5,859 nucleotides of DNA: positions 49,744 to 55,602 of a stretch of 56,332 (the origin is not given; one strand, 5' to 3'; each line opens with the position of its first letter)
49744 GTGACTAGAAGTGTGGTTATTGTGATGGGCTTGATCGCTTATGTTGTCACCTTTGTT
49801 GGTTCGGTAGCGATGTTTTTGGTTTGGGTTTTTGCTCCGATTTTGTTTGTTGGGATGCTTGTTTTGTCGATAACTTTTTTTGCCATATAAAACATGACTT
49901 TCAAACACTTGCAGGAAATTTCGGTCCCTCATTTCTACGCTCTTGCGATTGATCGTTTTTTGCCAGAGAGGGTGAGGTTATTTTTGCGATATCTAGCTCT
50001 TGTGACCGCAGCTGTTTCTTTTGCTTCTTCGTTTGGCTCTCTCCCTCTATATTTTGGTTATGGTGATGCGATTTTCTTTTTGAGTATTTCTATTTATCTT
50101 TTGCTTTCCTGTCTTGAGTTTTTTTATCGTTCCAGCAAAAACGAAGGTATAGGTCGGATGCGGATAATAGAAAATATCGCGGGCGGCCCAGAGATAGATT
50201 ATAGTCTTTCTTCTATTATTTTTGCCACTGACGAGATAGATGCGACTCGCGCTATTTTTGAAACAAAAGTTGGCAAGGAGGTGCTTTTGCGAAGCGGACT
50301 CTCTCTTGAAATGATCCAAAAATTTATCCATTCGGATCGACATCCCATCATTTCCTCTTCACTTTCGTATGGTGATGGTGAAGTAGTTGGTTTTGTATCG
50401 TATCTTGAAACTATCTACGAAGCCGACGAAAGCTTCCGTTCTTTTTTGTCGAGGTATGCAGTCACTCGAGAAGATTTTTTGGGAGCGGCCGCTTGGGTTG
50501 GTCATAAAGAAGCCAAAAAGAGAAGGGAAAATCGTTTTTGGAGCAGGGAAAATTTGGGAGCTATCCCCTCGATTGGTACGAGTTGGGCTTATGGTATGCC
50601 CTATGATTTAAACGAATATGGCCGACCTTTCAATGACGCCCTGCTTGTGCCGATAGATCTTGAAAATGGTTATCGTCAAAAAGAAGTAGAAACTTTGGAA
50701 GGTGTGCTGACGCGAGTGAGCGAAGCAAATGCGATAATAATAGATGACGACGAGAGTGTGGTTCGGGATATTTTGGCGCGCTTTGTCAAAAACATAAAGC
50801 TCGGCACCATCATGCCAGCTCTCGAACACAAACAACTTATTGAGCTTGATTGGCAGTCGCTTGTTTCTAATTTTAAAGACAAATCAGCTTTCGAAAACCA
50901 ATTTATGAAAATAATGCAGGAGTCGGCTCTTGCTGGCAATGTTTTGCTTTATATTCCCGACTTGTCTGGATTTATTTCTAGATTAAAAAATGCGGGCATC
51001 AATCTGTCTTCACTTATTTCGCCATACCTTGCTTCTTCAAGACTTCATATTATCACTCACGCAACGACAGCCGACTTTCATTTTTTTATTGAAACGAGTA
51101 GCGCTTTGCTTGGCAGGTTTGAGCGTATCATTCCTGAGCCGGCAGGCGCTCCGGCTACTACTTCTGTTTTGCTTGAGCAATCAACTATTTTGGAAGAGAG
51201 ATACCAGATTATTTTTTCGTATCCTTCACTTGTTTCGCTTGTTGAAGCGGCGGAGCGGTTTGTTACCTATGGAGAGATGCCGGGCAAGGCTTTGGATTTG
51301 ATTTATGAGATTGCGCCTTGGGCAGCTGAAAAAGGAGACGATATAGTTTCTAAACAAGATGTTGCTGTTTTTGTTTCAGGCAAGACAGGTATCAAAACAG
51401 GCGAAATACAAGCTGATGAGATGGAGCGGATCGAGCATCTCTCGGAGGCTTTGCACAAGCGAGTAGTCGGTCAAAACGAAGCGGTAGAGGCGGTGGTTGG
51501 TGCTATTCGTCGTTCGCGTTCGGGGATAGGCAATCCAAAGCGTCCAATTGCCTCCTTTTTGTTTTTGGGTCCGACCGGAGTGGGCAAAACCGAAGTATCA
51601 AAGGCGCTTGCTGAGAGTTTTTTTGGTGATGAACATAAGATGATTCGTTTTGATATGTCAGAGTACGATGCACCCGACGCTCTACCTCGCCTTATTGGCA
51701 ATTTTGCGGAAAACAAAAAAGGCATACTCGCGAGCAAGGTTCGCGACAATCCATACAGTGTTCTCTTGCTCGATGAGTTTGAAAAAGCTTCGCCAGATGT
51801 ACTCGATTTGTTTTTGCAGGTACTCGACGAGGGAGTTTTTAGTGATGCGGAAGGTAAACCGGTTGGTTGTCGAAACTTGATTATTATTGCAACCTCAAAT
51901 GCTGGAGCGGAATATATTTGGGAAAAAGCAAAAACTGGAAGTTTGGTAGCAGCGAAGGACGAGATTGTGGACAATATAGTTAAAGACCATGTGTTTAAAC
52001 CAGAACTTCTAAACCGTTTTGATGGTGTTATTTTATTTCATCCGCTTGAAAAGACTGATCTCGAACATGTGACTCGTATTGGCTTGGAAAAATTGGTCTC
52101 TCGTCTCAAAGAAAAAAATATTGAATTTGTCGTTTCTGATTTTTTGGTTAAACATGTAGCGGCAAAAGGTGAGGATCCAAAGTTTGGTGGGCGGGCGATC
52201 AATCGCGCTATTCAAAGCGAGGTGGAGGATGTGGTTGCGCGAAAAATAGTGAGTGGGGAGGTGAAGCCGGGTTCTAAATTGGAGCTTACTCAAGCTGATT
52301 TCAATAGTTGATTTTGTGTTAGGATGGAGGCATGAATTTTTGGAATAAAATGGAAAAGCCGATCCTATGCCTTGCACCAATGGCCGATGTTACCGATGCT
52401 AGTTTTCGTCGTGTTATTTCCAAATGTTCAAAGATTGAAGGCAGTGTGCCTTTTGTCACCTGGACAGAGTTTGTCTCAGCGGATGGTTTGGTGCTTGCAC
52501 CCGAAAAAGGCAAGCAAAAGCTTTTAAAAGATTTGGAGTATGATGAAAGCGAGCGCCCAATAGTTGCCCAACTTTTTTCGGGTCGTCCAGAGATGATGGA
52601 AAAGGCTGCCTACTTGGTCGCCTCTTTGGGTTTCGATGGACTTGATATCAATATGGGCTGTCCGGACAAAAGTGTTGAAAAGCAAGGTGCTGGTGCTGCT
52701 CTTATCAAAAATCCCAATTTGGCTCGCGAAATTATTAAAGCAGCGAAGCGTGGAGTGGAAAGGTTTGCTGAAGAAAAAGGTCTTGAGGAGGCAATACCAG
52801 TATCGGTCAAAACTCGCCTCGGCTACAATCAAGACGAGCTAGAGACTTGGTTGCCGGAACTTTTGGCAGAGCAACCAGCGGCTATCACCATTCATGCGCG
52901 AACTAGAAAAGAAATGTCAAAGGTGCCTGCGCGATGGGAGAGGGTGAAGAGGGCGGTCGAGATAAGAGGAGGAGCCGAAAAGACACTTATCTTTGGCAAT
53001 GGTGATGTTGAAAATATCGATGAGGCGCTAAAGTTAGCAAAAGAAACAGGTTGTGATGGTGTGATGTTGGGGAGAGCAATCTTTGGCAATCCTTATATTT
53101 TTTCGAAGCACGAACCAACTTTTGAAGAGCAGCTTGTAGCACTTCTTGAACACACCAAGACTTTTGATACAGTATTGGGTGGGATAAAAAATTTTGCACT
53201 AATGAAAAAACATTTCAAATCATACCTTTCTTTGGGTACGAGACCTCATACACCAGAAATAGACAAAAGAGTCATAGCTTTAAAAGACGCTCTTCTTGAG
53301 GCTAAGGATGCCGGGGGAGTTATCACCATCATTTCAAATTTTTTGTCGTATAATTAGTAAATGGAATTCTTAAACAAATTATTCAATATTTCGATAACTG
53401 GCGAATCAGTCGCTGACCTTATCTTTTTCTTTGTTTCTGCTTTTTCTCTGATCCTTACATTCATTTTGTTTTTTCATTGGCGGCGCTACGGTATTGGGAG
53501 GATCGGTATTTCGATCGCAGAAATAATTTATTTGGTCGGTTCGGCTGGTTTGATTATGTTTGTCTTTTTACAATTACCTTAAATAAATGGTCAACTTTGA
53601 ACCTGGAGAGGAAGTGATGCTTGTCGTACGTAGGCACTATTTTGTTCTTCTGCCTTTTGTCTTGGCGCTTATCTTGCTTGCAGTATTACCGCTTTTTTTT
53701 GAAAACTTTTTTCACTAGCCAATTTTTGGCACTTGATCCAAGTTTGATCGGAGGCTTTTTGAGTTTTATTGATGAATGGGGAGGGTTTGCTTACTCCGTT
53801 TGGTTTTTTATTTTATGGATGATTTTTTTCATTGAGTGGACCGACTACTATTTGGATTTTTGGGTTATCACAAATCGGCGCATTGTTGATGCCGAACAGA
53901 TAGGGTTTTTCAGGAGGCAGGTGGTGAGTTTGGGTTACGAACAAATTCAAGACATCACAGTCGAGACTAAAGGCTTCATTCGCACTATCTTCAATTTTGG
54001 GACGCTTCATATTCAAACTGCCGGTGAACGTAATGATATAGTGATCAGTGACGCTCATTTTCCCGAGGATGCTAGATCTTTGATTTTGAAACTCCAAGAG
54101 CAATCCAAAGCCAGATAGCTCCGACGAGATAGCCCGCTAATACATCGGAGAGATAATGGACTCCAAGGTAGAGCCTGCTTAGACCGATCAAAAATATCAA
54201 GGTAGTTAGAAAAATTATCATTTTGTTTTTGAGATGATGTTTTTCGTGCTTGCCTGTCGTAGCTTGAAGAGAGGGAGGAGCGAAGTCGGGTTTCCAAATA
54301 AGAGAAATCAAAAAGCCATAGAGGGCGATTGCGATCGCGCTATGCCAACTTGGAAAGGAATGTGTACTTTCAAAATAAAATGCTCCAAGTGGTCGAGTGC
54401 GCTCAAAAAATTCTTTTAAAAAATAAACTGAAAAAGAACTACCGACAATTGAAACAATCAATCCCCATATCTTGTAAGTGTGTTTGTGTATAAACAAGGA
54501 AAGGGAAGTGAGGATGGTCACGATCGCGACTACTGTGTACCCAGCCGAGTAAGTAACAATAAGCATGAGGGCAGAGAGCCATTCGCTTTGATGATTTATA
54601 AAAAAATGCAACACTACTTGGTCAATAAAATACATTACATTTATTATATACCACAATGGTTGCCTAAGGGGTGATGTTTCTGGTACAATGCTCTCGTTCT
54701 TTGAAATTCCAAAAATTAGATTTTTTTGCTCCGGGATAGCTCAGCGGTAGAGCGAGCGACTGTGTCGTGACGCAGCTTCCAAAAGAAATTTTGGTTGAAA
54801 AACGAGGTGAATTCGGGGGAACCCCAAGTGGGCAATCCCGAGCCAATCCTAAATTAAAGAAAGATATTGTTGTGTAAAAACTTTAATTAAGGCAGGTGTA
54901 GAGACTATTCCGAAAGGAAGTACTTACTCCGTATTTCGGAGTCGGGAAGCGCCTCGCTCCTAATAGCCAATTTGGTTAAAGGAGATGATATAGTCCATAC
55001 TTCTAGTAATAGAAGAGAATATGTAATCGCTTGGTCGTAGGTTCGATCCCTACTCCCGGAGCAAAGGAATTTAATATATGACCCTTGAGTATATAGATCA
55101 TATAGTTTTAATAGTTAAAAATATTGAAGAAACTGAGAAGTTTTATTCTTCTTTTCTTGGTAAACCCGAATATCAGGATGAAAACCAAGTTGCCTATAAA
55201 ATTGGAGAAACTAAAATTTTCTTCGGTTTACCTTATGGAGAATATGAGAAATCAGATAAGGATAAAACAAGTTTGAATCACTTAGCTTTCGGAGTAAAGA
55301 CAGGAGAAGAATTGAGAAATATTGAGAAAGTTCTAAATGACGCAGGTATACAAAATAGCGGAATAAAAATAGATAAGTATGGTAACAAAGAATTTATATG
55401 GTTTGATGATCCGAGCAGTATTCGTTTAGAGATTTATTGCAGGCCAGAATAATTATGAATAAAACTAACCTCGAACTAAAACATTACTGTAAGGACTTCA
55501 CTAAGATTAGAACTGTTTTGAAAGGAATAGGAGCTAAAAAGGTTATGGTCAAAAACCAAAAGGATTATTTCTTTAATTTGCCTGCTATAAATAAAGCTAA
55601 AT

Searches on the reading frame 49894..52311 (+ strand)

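Call 16: search_protein_families(library=pfam, proteins=[window:49894-52311:+])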
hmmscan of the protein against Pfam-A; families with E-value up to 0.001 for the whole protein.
window:49894-52311:+ (805 aa): 4 families
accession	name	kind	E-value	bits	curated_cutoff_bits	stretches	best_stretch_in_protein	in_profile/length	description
PF07724.20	AAA_2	-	1.7e-42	145.7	27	1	550-710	1-164/166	AAA domain (Cdc48 subfamily)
PF10431.15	ClpB_D2-small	-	1.1e-18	67.5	21.9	1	718-796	1-79/81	C-terminal, D2-small domain, of ClpB protein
PF07728.20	AAA_5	-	1.4e-09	38.5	22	1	555-671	2-124/139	AAA domain (dynein-related subfamily)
PF00004.35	AAA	-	2e-08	35.2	21.2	1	556-669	2-109/131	ATPase family associated with various cellular activities (AAA)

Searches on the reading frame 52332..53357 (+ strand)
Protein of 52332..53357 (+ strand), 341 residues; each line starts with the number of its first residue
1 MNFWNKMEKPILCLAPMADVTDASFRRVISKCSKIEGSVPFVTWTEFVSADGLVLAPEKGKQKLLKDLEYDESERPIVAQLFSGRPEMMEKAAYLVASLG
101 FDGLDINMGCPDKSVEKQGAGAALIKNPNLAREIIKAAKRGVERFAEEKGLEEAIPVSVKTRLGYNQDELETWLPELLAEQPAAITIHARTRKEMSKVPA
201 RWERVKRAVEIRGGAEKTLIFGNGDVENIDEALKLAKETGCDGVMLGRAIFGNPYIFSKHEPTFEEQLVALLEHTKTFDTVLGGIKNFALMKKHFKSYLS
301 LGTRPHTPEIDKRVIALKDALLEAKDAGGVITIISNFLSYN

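Call 16: search_protein_families(library=pfam, proteins=[window:52332-53357:+])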
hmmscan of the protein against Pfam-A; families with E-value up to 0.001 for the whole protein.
window:52332-53357:+ (341 aa): 1 family
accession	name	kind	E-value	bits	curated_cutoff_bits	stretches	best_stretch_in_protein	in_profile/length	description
PF01207.24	Dus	-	6.8e-52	177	20.4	1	14-294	2-271/311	Dihydrouridine synthase (Dus)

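Call 55: find_homologous_proteins(query=window:52332-53357:+, max_evalue=1e-30)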
Query window:52332-53357:+ (341 aa): 8000 proteins with E <= 1e-30 among 8000 candidates; the best 120 are listed.
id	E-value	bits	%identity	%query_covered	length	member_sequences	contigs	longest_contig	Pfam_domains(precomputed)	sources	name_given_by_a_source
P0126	1.0e-223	760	100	100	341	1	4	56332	PF01207.24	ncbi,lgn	-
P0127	3.7e-134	465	58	99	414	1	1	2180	PF01207.24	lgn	-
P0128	1.3e-131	457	64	99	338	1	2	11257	PF01207.24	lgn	-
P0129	1.2e-130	454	72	91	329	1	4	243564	PF01207.24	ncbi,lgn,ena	ncbi:MAG: tRNA-dihydrouridine synthase family protein [Patescibacteria group bacterium]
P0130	1.6e-130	453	62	99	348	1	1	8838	PF01207.24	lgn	-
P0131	4.0e-130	452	65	100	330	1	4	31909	PF01207.24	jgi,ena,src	-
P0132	1.1e-129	451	58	100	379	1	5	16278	PF01207.24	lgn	-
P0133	1.4e-129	450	65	97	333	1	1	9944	PF01207.24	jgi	jgi:nifR3 family TIM-barrel protein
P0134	3.9e-129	449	70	88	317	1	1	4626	PF01207.24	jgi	jgi:nifR3 family TIM-barrel protein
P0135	4.7e-129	448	68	88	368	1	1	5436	PF01207.24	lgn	-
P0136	6.7e-129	448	66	96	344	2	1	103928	PF01207.24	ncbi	-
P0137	8.1e-129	448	71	88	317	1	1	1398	PF01207.24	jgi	jgi:nifR3 family TIM-barrel protein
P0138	3.8e-128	445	64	99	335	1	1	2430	PF01207.24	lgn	-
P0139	5.6e-128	445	62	99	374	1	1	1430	PF01207.24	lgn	-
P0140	6.6e-128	445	57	100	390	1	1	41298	PF01207.24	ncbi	-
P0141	2.1e-127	443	67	95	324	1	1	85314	PF01207.24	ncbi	-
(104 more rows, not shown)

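Call 56: find_encoding_contigs(protein=P0129, flank=6000, max_places=1)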
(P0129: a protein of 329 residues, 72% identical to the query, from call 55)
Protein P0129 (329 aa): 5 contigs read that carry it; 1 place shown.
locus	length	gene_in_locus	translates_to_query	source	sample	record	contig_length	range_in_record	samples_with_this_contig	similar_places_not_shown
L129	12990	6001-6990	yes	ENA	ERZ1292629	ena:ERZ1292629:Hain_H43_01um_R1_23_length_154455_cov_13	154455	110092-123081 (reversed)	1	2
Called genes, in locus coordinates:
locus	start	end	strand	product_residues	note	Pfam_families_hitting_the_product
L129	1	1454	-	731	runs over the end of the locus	PF01751:Toprim, PF01131:Topoisom_bac, PF01396:Zn_ribbon_Top1, PF13368:Toprim_C_rpt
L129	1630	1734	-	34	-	-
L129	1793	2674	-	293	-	PF02481:DNA_processg_A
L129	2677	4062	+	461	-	PF02403:Seryl_tRNA_N, PF00587:tRNA-synt_2b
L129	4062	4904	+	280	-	-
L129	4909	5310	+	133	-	-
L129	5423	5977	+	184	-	-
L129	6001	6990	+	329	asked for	PF01207:Dus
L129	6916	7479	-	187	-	PF01569:PAP2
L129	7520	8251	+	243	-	PF19927:DUF6390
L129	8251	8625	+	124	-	-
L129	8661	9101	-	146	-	-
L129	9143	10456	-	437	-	PF00374:NiFeSe_Hases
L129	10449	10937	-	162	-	PF01058:Oxidored_q6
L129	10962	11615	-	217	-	PF01797:Y1_Tnp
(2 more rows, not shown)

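Call 57: find_encoding_contigs(protein=P0136, flank=6000, max_places=1)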
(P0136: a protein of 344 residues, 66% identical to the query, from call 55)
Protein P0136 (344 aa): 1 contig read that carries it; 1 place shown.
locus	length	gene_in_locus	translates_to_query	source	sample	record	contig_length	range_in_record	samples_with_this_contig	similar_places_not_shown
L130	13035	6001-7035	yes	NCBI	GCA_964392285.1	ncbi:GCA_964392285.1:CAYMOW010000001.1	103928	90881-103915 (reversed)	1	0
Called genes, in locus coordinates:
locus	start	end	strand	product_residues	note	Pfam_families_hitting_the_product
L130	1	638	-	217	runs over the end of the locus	?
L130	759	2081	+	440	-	PF02403:Seryl_tRNA_N, PF00587:tRNA-synt_2b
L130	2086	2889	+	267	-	-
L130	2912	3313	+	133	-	-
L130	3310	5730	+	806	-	PF00004:AAA (weak), PF07724:AAA_2, PF07728:AAA_5 (weak), PF10431:ClpB_D2-small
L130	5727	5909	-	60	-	-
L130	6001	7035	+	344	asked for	PF01207:Dus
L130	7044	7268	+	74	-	-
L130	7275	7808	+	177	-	PF14470:bPH_3 (weak), PF03703:bPH_2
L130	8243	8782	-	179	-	-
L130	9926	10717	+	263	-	-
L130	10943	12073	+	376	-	-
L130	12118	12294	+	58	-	PF12728:HTH_17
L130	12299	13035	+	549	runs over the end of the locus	PF01555:N6_N4_Mtase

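Call 58: find_encoding_contigs(protein=P0141, flank=6000, max_places=1)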
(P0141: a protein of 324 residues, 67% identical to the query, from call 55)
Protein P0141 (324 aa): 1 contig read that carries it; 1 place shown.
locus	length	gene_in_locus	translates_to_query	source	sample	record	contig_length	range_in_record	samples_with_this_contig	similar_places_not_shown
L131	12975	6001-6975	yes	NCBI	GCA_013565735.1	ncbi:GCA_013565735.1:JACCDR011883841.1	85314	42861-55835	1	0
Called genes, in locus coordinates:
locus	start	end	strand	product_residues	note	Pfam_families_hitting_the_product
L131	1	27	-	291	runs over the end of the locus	PF02481:DNA_processg_A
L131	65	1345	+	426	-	PF02403:Seryl_tRNA_N, PF00587:tRNA-synt_2b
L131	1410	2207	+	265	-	-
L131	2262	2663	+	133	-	-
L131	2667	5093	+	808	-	PF00158:Sigma54_activat (faint), PF00004:AAA (weak), PF07724:AAA_2, PF07728:AAA_5 (weak), PF10431:ClpB_D2-small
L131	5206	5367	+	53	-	-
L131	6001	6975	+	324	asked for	PF01207:Dus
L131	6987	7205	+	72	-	-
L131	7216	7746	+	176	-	PF03703:bPH_2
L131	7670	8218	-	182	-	PF14378:PAP2_3 (weak), PF01569:PAP2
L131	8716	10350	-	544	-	PF00239:Resolvase, PF07508:Recombinase, PF13408:Zn_ribbon_recom (weak)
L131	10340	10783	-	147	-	-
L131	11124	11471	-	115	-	-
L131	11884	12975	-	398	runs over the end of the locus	-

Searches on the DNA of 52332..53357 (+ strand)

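Call 59: search_rna_families(sources=[L129, L130, L131], threshold=gathering)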
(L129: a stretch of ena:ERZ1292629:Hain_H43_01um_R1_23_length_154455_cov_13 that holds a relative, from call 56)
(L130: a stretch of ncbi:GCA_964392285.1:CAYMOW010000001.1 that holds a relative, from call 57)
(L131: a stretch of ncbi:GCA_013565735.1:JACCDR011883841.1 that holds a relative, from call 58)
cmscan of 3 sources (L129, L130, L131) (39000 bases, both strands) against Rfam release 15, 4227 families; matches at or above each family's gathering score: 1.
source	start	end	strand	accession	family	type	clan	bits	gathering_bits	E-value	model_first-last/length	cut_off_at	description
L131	8656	8727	+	RF00005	tRNA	Gene; tRNA;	CL00001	68.5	29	4.9e-13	1-71/71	no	tRNA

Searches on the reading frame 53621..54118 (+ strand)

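Call 16: search_protein_families(library=pfam, proteins=[window:53621-54118:+])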
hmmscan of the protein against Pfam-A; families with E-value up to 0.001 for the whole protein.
window:53621-54118:+ (165 aa): 3 families
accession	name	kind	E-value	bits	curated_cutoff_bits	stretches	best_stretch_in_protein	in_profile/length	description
PF03703.20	bPH_2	-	1.4e-08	35.3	22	1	81-143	6-63/78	Bacterial PH domain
PF14470.12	bPH_3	-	8e-05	23.5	23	1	77-122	21-66/95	Bacterial PH domain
PF08000.17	bPH_1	-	0.00032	21.1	27.7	1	79-120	41-84/122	Bacterial PH domain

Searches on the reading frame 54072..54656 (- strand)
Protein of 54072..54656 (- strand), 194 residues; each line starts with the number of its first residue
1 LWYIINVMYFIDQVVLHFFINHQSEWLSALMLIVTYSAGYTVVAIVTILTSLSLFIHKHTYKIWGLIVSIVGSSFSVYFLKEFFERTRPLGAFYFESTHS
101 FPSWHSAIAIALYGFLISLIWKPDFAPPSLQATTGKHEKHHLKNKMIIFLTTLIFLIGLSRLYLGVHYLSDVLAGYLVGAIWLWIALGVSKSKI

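Call 15: find_encoding_contigs(protein=window:54072-54656:-, flank=10000, max_places=6)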
Protein window:54072-54656:- (194 aa): 1 contig read that carries it; 1 place shown.
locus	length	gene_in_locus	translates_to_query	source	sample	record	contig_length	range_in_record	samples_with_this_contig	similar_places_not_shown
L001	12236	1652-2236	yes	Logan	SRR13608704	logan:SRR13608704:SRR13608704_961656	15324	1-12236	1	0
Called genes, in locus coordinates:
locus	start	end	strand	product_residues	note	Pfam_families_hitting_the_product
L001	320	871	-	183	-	PF01928:CYTH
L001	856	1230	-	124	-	PF00903:Glyoxalase (weak)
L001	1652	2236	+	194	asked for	PF01569:PAP2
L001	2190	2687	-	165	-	PF03703:bPH_2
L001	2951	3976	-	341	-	PF01207:Dus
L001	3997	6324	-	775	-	PF00004:AAA, PF07724:AAA_2, PF07728:AAA_5, PF10431:ClpB_D2-small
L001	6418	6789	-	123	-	-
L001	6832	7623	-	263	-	-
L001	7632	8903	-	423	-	PF02403:Seryl_tRNA_N, PF00587:tRNA-synt_2b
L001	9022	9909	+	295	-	PF02481:DNA_processg_A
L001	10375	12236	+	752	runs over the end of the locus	PF01751:Toprim, PF01131:Topoisom_bac, PF01396:Zn_ribbon_Top1, PF13368:Toprim_C_rpt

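Call 16: search_protein_families(library=pfam, proteins=[window:54072-54656:-])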
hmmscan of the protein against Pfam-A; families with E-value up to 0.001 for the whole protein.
window:54072-54656:- (194 aa): 2 families
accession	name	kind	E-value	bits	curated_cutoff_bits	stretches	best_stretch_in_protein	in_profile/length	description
PF01569.27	PAP2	-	7e-19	68.3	27.2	1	63-187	2-122/130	PAP2 superfamily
PF14378.12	PAP2_3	-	0.00085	19.6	27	1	146-183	151-188/190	PAP2 superfamily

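Call 53: list_cluster_members(proteins=[P0001, window:54072-54656:-, window:47405-48676:+, window:55078-55452:+])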
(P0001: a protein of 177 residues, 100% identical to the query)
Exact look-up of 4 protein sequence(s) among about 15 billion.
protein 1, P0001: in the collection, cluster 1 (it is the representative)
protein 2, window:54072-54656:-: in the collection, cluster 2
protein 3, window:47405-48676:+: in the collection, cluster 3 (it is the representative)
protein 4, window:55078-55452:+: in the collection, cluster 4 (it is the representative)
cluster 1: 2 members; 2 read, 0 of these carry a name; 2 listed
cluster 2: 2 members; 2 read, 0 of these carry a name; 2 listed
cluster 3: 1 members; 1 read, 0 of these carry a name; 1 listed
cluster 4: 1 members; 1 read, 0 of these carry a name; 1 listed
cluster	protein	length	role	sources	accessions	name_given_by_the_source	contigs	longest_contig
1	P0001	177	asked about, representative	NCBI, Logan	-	-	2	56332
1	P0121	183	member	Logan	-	-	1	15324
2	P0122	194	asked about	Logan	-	-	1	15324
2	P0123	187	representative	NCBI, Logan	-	-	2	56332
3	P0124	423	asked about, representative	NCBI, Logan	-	-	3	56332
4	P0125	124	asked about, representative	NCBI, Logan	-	-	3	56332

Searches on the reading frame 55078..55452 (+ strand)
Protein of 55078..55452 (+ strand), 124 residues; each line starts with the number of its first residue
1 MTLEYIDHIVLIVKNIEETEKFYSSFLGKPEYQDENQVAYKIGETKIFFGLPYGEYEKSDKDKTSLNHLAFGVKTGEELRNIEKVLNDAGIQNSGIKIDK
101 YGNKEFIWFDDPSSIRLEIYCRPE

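Call 16: search_protein_families(library=pfam, proteins=[window:55078-55452:+])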
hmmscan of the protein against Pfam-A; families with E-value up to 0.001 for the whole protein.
window:55078-55452:+ (124 aa): 2 families
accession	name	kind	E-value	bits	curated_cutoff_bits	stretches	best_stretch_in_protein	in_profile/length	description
PF00903.31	Glyoxalase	-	1.2e-05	26.1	20.6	1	6-119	2-121/121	Glyoxalase/Bleomycin resistance protein/Dioxygenase superfamily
PF13669.12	Glyoxalase_4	-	4e-05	24.3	27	1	7-90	1-90/109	Glyoxalase/Bleomycin resistance protein/Dioxygenase superfamily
